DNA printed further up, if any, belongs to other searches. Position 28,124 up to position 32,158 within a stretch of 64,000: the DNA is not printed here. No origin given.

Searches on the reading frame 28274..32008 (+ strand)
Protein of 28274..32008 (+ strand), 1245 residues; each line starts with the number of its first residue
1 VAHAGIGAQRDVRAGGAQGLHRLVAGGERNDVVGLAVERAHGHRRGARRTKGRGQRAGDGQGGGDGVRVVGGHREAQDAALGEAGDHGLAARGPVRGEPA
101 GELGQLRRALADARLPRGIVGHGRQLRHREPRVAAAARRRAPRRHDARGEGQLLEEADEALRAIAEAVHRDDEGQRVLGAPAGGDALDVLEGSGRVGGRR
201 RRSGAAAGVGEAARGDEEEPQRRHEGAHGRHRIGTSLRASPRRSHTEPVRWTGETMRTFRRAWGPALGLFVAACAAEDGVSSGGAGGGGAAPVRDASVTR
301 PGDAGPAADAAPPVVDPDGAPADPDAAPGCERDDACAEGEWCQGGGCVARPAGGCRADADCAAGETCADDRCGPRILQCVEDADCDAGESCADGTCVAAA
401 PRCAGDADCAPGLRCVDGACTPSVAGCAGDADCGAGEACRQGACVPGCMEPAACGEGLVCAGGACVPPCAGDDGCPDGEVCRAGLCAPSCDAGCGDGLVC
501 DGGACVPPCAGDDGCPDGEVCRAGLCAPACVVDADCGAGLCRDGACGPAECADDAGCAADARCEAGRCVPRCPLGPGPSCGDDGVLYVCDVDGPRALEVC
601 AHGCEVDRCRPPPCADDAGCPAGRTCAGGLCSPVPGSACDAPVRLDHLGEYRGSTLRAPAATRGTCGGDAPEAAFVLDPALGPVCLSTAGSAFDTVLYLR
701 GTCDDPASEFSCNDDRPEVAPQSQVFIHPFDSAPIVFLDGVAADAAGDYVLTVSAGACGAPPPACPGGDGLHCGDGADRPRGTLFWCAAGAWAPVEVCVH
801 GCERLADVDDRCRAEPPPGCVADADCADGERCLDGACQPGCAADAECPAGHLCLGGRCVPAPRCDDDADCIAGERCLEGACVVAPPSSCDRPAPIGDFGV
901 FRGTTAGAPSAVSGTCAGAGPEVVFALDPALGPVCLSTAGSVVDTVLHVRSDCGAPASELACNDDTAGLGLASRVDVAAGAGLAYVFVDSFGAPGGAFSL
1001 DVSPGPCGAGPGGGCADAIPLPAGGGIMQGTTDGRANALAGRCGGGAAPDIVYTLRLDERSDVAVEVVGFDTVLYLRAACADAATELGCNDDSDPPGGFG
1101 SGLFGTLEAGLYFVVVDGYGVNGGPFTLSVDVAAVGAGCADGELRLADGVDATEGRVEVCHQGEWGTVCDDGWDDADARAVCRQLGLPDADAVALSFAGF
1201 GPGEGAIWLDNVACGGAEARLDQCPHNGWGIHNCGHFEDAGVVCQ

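Call 68: search_protein_families(library=pfam, proteins=[window:28274-32008:+], max_evalue=0.01)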
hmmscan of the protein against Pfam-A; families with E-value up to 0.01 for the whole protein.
window:28274-32008:+ (1245 aa): 4 families
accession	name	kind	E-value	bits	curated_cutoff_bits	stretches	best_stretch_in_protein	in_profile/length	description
PF00530.23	SRCR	-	2.9e-30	105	26.1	1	1148-1245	2-100/100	Scavenger receptor cysteine-rich domain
PF23416.1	DUF7107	-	2.3e-15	57.1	24.6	2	841-882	2-47/48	Domain of unknown function (DUF7107)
PF15494.11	SRCR_2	-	0.00024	22.1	27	1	1159-1187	10-38/99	Scavenger receptor cysteine-rich domain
PF04706.18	Dickkopf_N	-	0.0061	17.3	25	1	378-421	1-51/51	Dickkopf N-terminal cysteine-rich region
